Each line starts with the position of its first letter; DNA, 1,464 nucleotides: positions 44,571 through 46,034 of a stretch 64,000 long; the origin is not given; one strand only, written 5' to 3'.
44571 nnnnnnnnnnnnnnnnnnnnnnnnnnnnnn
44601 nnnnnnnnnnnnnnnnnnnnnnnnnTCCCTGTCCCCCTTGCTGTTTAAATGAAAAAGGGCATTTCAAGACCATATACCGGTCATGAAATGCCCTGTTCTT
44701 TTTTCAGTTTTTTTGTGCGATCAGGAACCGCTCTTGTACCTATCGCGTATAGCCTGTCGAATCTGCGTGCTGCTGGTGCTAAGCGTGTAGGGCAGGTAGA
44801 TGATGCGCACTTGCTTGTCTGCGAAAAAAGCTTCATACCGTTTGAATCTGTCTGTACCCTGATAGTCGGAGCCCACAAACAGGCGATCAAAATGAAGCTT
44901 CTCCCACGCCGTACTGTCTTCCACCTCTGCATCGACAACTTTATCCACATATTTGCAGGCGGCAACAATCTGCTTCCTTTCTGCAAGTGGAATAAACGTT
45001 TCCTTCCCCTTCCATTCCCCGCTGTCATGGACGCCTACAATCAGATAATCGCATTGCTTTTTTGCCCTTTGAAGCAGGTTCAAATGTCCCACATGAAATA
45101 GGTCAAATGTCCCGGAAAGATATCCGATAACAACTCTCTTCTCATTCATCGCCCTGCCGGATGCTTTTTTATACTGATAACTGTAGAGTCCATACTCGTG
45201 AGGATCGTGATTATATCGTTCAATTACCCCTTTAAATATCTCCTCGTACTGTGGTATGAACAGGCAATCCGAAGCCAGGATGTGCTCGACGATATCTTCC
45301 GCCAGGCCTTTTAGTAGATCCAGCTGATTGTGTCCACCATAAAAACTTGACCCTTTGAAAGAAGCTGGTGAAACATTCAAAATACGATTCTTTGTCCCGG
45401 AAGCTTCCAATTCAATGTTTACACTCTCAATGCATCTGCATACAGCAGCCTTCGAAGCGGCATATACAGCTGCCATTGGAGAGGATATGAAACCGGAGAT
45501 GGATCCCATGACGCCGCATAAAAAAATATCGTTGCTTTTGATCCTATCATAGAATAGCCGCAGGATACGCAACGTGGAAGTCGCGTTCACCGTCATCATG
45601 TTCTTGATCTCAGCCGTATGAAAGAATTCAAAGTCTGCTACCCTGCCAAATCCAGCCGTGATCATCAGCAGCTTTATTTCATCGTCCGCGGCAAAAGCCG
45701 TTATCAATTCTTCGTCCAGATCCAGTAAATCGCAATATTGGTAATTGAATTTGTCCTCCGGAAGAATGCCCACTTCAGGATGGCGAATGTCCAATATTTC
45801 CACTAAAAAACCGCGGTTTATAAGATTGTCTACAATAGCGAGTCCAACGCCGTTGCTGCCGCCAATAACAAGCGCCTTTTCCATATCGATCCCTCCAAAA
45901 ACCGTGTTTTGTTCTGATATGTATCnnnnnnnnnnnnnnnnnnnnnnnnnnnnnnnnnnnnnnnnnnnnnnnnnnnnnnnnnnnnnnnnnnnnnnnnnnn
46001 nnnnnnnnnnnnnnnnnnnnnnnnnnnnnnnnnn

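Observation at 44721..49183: Aminotransferase + (TagD cytidylyltransferase-Gfo/Idh/MocA) + LicD + (SDR-cytidylyltransferase): cassette for an unusual CDP-activated (amino)polyol phosphate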

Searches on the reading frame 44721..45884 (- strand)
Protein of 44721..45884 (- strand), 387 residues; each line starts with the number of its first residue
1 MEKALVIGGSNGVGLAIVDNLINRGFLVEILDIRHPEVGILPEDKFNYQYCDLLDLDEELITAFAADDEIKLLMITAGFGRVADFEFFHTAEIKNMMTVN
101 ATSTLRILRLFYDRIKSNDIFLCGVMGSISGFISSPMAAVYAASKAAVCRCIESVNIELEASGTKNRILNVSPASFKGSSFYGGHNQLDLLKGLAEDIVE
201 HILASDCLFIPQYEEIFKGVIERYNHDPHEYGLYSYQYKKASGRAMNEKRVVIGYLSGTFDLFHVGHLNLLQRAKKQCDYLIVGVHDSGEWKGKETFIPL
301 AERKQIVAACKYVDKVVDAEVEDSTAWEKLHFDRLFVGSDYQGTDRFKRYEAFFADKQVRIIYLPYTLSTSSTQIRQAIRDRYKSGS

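Call 3: search_protein_families(library=pfam, proteins=[window:44721-45884:-], max_evalue=0.01)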
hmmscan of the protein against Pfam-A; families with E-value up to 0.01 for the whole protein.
window:44721-45884:- (387 aa): 5 families
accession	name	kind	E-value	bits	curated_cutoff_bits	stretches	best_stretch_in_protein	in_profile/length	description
PF01467.32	CTP_transf_like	-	4.7e-17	62.9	21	1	256-377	2-132/133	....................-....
PF00106.31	adh_short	-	4.1e-16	59.5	26.6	1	3-175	2-181/195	short chain dehydrogenase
PF13561.12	adh_short_C2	-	1.4e-05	25.2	27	1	12-173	7-173/236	Enoyl-(Acyl carrier protein) reductase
PF08659.16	KR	-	0.0035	17.7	22.6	0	59-146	70-154/180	KR domain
PF02569.21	Pantoate_ligase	-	0.0089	15.6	20.7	0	253-285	23-54/268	Pantoate-beta-alanine ligase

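Call 4: search_protein_families(library=ncbifam, proteins=[window:44721-45884:-], max_evalue=0.01)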
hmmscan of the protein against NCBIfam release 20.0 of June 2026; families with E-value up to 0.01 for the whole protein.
window:44721-45884:- (387 aa): 122 families (the best 25 are shown)
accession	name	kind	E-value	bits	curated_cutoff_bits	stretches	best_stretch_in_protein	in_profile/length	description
TIGR01518.1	g3p_cytidyltrns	equivalog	1.9e-19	70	165.4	1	257-378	4-124/125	glycerol-3-phosphate cytidylyltransferase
TIGR00125.1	cyt_tran_rel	domain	1.1e-16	60.7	27.7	1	253-315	1-64/65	adenylyltransferase/cytidyltransferase family protein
NF006035.0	PRK08177.1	equivalog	1.2e-13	51.1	251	1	2-204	5-213/228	SDR family oxidoreductase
NF006123.0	PRK08267.1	equivalog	3.4e-13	49.4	261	1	3-173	4-180/261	SDR family oxidoreductase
TIGR02199.1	rfaE_dom_II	equivalog_domain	3.7e-13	49.5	181.5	1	248-377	8-140/144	D-glycero-beta-D-manno-heptose 1-phosphate adenylyltransferase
NF004823.0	PRK06179.1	subfamily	4.7e-13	49.2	310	1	4-175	8-178/271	oxidoreductase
NF006074.0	PRK08220.1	equivalog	5.8e-13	49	312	1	3-175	10-179/251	2,3-dihydro-2,3-dihydroxybenzoate dehydrogenase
TIGR04316.1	dhbA_paeA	equivalog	1e-12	48.2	300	1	4-175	1-179/250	2,3-dihydro-2,3-dihydroxybenzoate dehydrogenase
NF006565.0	PRK09072.1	equivalog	1e-12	48.2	238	1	3-173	7-181/265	SDR family oxidoreductase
NF005893.0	PRK07856.1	equivalog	2.7e-12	46.5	255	1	3-186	11-195/255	SDR family oxidoreductase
NF009466.0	PRK12826.1-2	subfamily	3.2e-12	46.4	222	1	2-163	4-176/248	3-oxoacyl-ACP reductase FabG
NF004284.0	PRK05693.1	equivalog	2e-11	44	326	1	2-177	2-177/274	SDR family oxidoreductase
NF008454.0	PRK11316.1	equivalog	4.6e-11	42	521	1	244-380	336-472/475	bifunctional D-glycero-beta-D-manno-heptose-7-phosphate kinase/D-glycero-beta-D-manno-heptose 1-phosphate adenylyltransferase HldE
NF005559.1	PRK07231.1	subfamily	1.4e-10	41.1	215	1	3-175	6-185/249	glucose 1-dehydrogenase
NF040690.1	mycolate_SDR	equivalog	2.5e-10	40.2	380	1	3-170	10-185/265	mycolate reductase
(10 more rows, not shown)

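Call 10: search_solved_structures(query=window:44721-45884:-, max_evalue=0.001)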
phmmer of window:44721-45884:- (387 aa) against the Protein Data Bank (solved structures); distinct sequences matched with E-value up to 0.001: 66 (the best 60 are shown).
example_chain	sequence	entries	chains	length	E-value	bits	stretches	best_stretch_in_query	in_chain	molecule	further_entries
3elb_A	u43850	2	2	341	1.8e-20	76.7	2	246-338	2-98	Ethanolamine-phosphate cytidylyltransferase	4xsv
1coz_A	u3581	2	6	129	9e-13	51.3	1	257-379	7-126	PROTEIN (GLYCEROL-3-PHOSPHATE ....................) | glycerol-3-phosphate cytidylyltransferase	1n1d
2b7l_A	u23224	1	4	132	1.3e-12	50.8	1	257-379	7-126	glycerol-3-phosphate cytidylyltransferase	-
5u4s_A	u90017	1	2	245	1.5e-07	34.2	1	4-174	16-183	Putative short chain dehydrogenase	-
1zjy_A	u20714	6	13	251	2.1e-07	33.6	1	4-174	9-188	R-specific alcohol dehydrogenase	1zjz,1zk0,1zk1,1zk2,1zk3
9hsm_A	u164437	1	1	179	2.7e-07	33.3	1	225-318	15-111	choline-phosphate cytidylyltransferase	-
9hsg_A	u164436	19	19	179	2.7e-07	33.3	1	225-318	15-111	choline-phosphate cytidylyltransferase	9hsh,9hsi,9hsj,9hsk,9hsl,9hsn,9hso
4zcp_A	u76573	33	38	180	2.7e-07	33.3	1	225-318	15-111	Cholinephosphate cytidylyltransferase | Choline-phosphate cytidylyltransferase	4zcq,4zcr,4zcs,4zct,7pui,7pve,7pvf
8za2_A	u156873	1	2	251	5.1e-07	32.4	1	4-178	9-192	R-specific alcohol dehydrogenase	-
1ae1_A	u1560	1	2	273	5.3e-07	32.3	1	4-159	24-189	TROPINONE REDUCTASE-I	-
6y0s_AAA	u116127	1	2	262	5.4e-07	32.3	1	4-174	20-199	R-specific alcohol dehydrogenase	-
6y1c_A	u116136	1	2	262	5.6e-07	32.3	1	4-174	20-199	R-specific alcohol dehydrogenase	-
4rf5_A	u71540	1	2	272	7.3e-07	31.9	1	4-174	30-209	NADPH dependent R-specific alcohol dehydrogenase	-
6hlf_A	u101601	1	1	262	7.3e-07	31.9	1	4-174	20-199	R-specific alcohol dehydrogenase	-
6y15_A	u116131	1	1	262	7.4e-07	31.8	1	4-174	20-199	R-specific alcohol dehydrogenase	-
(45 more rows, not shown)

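Call 41: find_homologous_proteins(query=window:44721-45884:-, max_evalue=1e-10)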
Query window:44721-45884:- (387 aa): 4996 proteins with E <= 1e-10 among 8000 candidates; the best 120 are listed.
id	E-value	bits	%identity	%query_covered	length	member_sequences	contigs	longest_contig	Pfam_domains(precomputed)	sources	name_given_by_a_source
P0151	2.0e-257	871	100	100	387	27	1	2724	PF13561.13,PF01467.33,PF00106.32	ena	-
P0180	6.0e-195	666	74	99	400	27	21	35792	PF13561.13,PF01467.33,PF00106.32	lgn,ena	-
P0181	1.4e-194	665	77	97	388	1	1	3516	PF13561.13,PF01467.33,PF00106.32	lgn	-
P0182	2.1e-194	664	77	98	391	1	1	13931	PF01467.33,PF00106.32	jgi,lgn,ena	-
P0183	3.7e-193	660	75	98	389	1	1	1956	PF13561.13,PF01467.33,PF00106.32,PF01370.28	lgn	-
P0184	4.9e-193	659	75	98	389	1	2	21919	PF13561.13,PF01467.33,PF00106.32,PF01370.28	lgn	-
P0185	3.7e-192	657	75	98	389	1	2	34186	PF08659.17,PF13561.13,PF01467.33,PF00106.32,PF01370.28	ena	-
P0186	4.5e-192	656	75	97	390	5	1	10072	PF13561.13,PF01467.33,PF00106.32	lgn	-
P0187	5.5e-192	656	75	98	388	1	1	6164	PF13561.13,PF01467.33,PF00106.32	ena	-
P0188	7.1e-192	656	76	98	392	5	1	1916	PF13561.13,PF01467.33,PF00106.32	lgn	-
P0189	9.3e-192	655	74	99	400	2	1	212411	PF13561.13,PF01467.33,PF00106.32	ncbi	-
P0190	1.5e-191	655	75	98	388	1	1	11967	PF13561.13,PF01467.33,PF00106.32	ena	-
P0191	2.7e-191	654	74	99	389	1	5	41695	PF13561.13,PF01467.33,PF00106.32,PF01370.28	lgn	-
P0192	6.3e-191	652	74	98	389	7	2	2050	PF01467.33,PF00106.32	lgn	-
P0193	7.7e-191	652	75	98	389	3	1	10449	PF13561.13,PF01467.33,PF00106.32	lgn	-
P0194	1.3e-190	651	75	98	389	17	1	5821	PF13561.13,PF01467.33,PF00106.32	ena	-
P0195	1.4e-190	651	75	97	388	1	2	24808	PF13561.13,PF01467.33,PF00106.32,PF01370.28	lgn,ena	-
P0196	1.5e-190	651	73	99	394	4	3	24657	PF13561.13,PF01467.33,PF00106.32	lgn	-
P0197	1.7e-190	651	75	98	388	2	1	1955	PF13561.13,PF01467.33,PF00106.32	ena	-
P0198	1.8e-190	651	76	97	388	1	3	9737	PF01467.33,PF00106.32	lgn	-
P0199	2.0e-190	651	75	97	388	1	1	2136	PF13561.13,PF01467.33,PF00106.32,PF01370.28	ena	-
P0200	2.1e-190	651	75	98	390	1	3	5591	PF01467.33,PF00106.32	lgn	-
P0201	5.2e-190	649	74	99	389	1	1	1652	PF13561.13,PF01467.33,PF00106.32,PF01370.28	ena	-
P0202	5.8e-190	649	74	98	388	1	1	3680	PF13561.13,PF01467.33,PF00106.32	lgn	-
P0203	9.7e-190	649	76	97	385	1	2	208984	PF13561.13,PF01467.33,PF00106.32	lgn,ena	-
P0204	1.6e-189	648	74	98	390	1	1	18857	PF13561.13,PF01467.33,PF00106.32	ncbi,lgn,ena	-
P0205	2.6e-189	647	75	98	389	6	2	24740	PF13561.13,PF01467.33,PF00106.32,PF01370.28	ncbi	-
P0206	3.6e-189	647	75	98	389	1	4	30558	PF13561.13,PF01467.33,PF00106.32,PF01370.28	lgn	-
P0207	7.6e-189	646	74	98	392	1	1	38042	PF13561.13,PF01467.33,PF00106.32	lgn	-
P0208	8.4e-189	645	75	97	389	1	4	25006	PF13561.13,PF01467.33,PF00106.32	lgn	-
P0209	1.0e-188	645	74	97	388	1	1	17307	PF13561.13,PF01467.33,PF00106.32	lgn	-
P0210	1.5e-188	645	74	99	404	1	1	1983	PF13561.13,PF01467.33,PF00106.32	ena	-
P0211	2.3e-188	644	74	98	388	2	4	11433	PF13561.13,PF01467.33,PF00106.32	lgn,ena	-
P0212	2.7e-188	644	74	97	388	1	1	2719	PF13561.13,PF01467.33,PF00106.32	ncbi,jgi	jgi:glycerol-3-phosphate cytidylyltransferase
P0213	3.8e-188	643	74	94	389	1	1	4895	PF13561.13,PF01467.33,PF00106.32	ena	-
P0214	3.8e-188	643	74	97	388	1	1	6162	PF13561.13,PF01467.33,PF00106.32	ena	-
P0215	4.0e-188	643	73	99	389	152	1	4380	PF13561.13,PF01467.33,PF00106.32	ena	-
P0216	4.9e-188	643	74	98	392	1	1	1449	PF13561.13,PF01467.33,PF00106.32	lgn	-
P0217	6.0e-188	643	74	97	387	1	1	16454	PF13561.13,PF01467.33,PF00106.32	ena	-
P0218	6.5e-188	643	73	99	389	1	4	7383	PF13561.13,PF01467.33,PF00106.32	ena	-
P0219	7.0e-188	642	74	97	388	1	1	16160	PF13561.13,PF01467.33,PF00106.32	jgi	jgi:glycerol-3-phosphate cytidylyltransferase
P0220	7.3e-188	642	73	97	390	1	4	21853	PF13561.13,PF01467.33,PF00106.32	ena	-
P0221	7.3e-188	642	74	97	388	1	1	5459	PF13561.13,PF01467.33,PF00106.32,PF01370.28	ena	-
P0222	8.7e-188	642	74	98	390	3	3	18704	PF13561.13,PF01467.33,PF00106.32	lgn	-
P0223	1.5e-187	641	74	99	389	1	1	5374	PF13561.13,PF01467.33,PF00106.32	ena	-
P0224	1.5e-187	641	73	98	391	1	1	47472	PF13561.13,PF01467.33,PF00106.32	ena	-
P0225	2.8e-187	640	74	98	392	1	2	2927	PF01467.33,PF00106.32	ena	-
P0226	3.2e-187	640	73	99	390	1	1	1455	PF13561.13,PF01467.33,PF00106.32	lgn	-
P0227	3.8e-187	640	73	97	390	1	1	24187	PF13561.13,PF01467.33,PF00106.32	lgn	-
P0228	4.1e-187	640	73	97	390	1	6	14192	PF13561.13,PF01467.33,PF00106.32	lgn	-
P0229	4.9e-187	640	74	99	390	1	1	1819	PF01467.33,PF00106.32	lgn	-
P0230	4.9e-187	640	74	98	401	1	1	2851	PF13561.13,PF01467.33,PF00106.32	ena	-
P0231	5.6e-187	639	73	99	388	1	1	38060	PF13561.13,PF01467.33,PF00106.32,PF01370.28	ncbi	-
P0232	5.7e-187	639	73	98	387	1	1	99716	PF13561.13,PF01467.33,PF00106.32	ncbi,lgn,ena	-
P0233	6.5e-187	639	74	99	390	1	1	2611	PF01467.33,PF00106.32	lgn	-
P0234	6.5e-187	639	73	99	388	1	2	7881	PF13561.13,PF01467.33,PF00106.32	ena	-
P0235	7.8e-187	639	73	97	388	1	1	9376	PF13561.13,PF01467.33,PF00106.32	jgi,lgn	jgi:glycerol-3-phosphate cytidylyltransferase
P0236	1.4e-186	638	73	98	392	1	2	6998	PF01467.33,PF00106.32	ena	-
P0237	1.5e-186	638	73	97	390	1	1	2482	PF13561.13,PF01467.33,PF00106.32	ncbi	-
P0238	1.6e-186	638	74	98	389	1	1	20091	PF13561.13,PF01467.33,PF00106.32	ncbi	-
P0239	1.9e-186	638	73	98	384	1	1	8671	PF13561.13,PF01467.33,PF00106.32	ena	-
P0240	2.2e-186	638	73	97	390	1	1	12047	PF13561.13,PF01467.33,PF00106.32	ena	-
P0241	2.5e-186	637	73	97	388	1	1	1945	PF13561.13,PF01467.33,PF00106.32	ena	-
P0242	3.3e-186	637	73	97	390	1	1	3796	PF13561.13,PF01467.33,PF00106.32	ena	-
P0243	3.4e-186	637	73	97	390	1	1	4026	PF13561.13,PF01467.33,PF00106.32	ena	-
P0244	3.4e-186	637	73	100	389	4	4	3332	PF13561.13,PF01467.33,PF00106.32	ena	-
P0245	7.3e-186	636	74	97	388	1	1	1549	PF13561.13,PF01467.33,PF00106.32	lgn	-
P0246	8.1e-186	636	73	99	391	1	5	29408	PF13561.13,PF01467.33,PF00106.32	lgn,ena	-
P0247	1.2e-185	635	73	99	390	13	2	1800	PF13561.13,PF01467.33,PF00106.32,PF01370.28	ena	-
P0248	1.4e-185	635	74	97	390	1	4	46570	PF13561.13,PF01467.33,PF00106.32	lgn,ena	-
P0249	1.6e-185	635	73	100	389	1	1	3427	PF13561.13,PF01467.33,PF00106.32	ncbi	-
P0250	1.6e-185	635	74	99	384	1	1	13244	PF13561.13,PF01467.33,PF00106.32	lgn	-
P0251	1.8e-185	635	72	98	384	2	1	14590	PF13561.13,PF01467.33,PF00106.32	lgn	-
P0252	2.1e-185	634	74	98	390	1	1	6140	PF13561.13,PF01467.33,PF00106.32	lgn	-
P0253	3.4e-185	634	73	98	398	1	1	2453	PF13561.13,PF01467.33,PF00106.32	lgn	-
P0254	4.0e-185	633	73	97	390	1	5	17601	PF13561.13,PF01467.33,PF00106.32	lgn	-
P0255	5.5e-185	633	73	98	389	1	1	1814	PF01467.33,PF00106.32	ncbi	-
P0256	6.0e-185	633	73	97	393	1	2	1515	PF13561.13,PF01467.33,PF00106.32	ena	-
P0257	9.9e-185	632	72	97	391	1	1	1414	PF13561.13,PF01467.33,PF00106.32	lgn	-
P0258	1.3e-184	632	73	99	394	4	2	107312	PF13561.13,PF01467.33,PF00106.32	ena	-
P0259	3.9e-184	630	72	94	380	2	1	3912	PF13561.13,PF01467.33,PF00106.32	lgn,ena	-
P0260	4.7e-184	630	70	95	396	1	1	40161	PF01467.33,PF00106.32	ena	-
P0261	6.0e-184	630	73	99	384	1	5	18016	PF13561.13,PF01467.33,PF00106.32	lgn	-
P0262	6.6e-184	629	73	99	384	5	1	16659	PF13561.13,PF01467.33,PF00106.32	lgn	-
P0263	6.9e-184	629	72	98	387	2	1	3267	PF13561.13,PF01467.33,PF00106.32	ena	-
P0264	7.4e-184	629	72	97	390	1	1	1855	PF13561.13,PF01467.33,PF00106.32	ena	-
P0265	8.3e-184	629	73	99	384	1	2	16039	PF13561.13,PF01467.33,PF00106.32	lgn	-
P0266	8.5e-184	629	72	98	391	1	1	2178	PF13561.13,PF01467.33,PF00106.32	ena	-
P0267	1.1e-183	629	74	97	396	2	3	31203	PF13561.13,PF01467.33,PF00106.32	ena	-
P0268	1.4e-183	628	72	97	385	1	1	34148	PF13561.13,PF01467.33,PF00106.32,PF01370.28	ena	-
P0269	2.0e-183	628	73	99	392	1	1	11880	PF13561.13,PF01467.33,PF00106.32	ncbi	-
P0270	2.1e-183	628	73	97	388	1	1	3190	PF01467.33,PF00106.32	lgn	-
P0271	2.3e-183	628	72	98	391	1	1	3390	PF13561.13,PF01467.33,PF00106.32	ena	-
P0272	2.3e-183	628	72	98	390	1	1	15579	PF01467.33,PF00106.32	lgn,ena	-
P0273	2.4e-183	628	74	97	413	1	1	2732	PF13561.13,PF01467.33,PF00106.32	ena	-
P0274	2.9e-183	627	72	99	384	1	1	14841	PF13561.13,PF01467.33,PF00106.32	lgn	-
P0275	3.8e-183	627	73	97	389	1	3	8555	PF13561.13,PF01467.33,PF00106.32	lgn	-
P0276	4.7e-183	627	72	97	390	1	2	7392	PF13561.13,PF01467.33,PF00106.32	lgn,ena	-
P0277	7.7e-183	626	72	98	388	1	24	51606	PF13561.13,PF01467.33,PF00106.32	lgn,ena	-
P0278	8.2e-183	626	73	98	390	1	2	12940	PF13561.13,PF01467.33,PF00106.32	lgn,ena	-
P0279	8.3e-183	626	73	97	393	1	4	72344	PF13561.13,PF01467.33,PF00106.32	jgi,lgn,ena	-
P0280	8.3e-183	626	72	98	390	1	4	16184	PF13561.13,PF01467.33,PF00106.32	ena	-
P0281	8.5e-183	626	73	98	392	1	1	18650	PF13561.13,PF01467.33,PF00106.32,PF01370.28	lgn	-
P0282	1.1e-182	625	72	97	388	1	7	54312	PF13561.13,PF01467.33,PF00106.32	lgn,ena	-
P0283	1.8e-182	625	73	97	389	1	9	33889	PF13561.13,PF01467.33,PF00106.32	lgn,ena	-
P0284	1.8e-182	625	73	97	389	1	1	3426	PF01467.33,PF00106.32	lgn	-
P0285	2.3e-182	624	73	98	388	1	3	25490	PF08659.17,PF13561.13,PF01467.33,PF00106.32,PF01370.28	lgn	-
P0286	2.5e-182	624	72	98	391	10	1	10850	PF13561.13,PF01467.33,PF00106.32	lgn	-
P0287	2.6e-182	624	73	97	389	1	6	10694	PF13561.13,PF01467.33,PF00106.32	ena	-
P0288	3.3e-182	624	73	98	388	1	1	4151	PF13561.13,PF01467.33,PF00106.32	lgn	-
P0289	3.4e-182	624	74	95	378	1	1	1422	PF13561.13,PF01467.33,PF00106.32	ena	-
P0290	4.1e-182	623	71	98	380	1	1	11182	PF13561.13,PF01467.33,PF00106.32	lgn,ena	-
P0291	4.6e-182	623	72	94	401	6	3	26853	PF13561.13,PF01467.33,PF00106.32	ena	-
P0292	4.8e-182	623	73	97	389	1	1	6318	PF13561.13,PF01467.33,PF00106.32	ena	-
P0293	5.2e-182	623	73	97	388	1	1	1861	PF13561.13,PF01467.33,PF00106.32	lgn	-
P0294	6.9e-182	623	71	99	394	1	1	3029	PF08659.17,PF13561.13,PF01467.33,PF00106.32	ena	-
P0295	7.5e-182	623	72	97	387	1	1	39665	PF13561.13,PF01467.33,PF00106.32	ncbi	-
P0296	8.8e-182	622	73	97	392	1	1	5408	PF13561.13,PF01467.33,PF00106.32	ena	-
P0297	9.7e-182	622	72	98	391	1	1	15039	PF01467.33,PF00106.32,PF01370.28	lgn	-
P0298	1.0e-181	622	72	97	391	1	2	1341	PF13561.13,PF01467.33,PF00106.32,PF01370.28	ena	-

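Call 42: find_encoding_contigs(protein=P0203, flank=7000, max_places=2)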
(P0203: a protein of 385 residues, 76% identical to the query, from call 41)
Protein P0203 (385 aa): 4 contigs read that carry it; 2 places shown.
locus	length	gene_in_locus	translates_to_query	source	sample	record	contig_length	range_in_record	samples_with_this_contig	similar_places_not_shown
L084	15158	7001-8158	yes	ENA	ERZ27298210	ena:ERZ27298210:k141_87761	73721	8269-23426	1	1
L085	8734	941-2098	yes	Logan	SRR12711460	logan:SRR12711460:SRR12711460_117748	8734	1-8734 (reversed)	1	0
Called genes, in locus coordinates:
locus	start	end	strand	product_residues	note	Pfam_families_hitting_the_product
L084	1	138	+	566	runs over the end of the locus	PF00239:Resolvase, PF07508:Recombinase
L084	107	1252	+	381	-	PF00239:Resolvase, PF07508:Recombinase, PF13408:Zn_ribbon_recom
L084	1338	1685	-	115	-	PF13560:HTH_31, PF12844:HTH_19, PF13443:HTH_26, PF01381:HTH_3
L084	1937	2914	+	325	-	PF13481:AAA_25, PF06745:ATPase (faint)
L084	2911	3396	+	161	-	-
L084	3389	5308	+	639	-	PF00239:Resolvase, PF07508:Recombinase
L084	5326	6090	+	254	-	-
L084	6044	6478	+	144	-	-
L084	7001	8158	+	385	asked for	PF00106:adh_short, PF13561:adh_short_C2 (faint), PF01467:CTP_transf_like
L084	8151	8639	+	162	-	-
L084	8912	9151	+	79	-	PF21360:PylC-like_N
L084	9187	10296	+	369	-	PF01041:DegT_DnrJ_EryC1, PF00155:Aminotran_1_2 (weak), PF01053:Cys_Met_Meta_PP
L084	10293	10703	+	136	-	PF05523:FdtA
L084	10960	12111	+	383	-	PF13439:Glyco_transf_4, PF00534:Glycos_transf_1 (weak), PF13692:Glyco_trans_1_4 (weak)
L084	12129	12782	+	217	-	PF02585:PIG-L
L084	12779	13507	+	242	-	PF08889:WbqC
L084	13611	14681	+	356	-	PF13439:Glyco_transf_4, PF13579:Glyco_trans_4_4, PF20706:GT4-conflict, PF00534:Glycos_transf_1, PF13692:Glyco_trans_1_4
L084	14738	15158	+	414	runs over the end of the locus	PF04932:Wzy_C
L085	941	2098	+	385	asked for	PF00106:adh_short, PF13561:adh_short_C2 (faint), PF01467:CTP_transf_like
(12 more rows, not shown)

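Call 43: find_encoding_contigs(protein=P0258, flank=7000, max_places=2)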
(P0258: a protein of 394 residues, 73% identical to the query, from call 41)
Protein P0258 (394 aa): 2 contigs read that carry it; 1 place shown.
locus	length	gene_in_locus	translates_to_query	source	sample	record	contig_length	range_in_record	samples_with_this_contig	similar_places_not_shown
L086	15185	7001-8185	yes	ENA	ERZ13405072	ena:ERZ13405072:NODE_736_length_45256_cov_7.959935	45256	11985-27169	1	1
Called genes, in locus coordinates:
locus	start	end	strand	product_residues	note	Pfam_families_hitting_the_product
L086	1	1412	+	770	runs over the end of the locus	PF02190:LON_substr_bdg, PF13401:AAA_22 (faint), PF13191:AAA_16 (weak), PF00004:AAA, PF07728:AAA_5, PF22667:Lon_lid, PF05362:Lon_C, PF13541:ChlI, +1 more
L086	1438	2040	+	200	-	PF03193:RsgA_GTPase (faint), PF00009:GTP_EFTU (faint), PF01926:MMR_HSR1, PF02421:FeoB_N, PF00350:Dynamin_N (faint)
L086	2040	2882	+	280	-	PF01734:Patatin, PF19890:DUF6363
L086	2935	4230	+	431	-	PF03952:Enolase_N, PF00113:Enolase_C, PF07476:MAAL_C (weak), PF13378:MR_MLE_C (weak)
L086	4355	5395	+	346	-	PF13310:Virulence_RhuM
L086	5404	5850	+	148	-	PF13508:Acetyltransf_7 (weak)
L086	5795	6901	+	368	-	PF03193:RsgA_GTPase, PF00005:ABC_tran, PF01926:MMR_HSR1, PF04548:AIG1 (weak)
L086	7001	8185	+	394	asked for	PF00106:adh_short, PF13561:adh_short_C2 (weak), PF01467:CTP_transf_like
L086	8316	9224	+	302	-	PF00535:Glycos_transf_2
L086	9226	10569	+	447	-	PF04932:Wzy_C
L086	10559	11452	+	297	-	PF00535:Glycos_transf_2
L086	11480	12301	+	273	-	PF04991:LicD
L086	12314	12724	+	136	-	PF05523:FdtA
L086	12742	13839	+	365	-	PF00155:Aminotran_1_2 (weak), PF01053:Cys_Met_Meta_PP (weak), PF01041:DegT_DnrJ_EryC1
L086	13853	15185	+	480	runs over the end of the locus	PF01943:Polysacc_synt, PF13440:Polysacc_synt_3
